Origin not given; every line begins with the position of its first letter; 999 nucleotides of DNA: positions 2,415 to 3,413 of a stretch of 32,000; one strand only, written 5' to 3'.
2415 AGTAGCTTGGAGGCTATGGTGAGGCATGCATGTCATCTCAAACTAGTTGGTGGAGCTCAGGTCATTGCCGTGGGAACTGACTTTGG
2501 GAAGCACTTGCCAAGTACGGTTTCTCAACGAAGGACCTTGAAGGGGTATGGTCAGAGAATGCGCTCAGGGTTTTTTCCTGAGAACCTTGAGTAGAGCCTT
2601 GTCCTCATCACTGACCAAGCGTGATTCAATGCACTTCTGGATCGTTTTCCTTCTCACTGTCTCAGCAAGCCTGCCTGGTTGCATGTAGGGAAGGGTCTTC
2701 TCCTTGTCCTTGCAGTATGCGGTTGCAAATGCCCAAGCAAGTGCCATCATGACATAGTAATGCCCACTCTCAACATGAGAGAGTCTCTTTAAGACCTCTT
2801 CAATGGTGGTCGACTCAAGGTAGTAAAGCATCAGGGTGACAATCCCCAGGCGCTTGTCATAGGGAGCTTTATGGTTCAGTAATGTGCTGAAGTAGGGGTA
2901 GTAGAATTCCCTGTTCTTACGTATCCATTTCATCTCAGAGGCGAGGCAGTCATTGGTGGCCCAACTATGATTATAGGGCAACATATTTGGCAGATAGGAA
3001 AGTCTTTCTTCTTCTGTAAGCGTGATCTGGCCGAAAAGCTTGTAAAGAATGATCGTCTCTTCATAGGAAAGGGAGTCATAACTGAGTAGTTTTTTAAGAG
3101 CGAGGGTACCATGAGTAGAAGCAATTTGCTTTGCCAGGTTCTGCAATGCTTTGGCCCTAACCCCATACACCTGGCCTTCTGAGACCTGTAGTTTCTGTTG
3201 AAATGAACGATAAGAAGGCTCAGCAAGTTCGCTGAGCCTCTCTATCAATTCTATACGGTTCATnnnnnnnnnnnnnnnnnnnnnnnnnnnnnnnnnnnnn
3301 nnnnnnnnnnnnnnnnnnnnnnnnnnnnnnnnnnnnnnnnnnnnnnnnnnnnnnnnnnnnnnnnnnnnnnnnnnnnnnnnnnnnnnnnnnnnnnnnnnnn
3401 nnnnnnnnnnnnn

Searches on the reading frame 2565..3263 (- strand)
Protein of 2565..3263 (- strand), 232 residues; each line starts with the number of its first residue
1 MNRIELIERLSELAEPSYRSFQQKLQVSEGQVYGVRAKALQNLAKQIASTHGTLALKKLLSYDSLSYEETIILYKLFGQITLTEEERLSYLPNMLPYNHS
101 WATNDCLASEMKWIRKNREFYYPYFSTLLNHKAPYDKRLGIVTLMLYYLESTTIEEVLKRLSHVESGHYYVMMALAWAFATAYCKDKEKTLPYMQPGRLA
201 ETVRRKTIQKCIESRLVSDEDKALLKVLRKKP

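Call 5: search_protein_families(library=pfam, proteins=[window:2565-3263:-], max_evalue=0.001)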
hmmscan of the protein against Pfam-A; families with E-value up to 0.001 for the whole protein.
window:2565-3263:- (232 aa): 1 family
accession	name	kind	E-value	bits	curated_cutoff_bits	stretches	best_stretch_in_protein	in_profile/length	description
PF08713.17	DNA_alkylation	-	2e-08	34.6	21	1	7-208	2-210/213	DNA alkylation repair enzyme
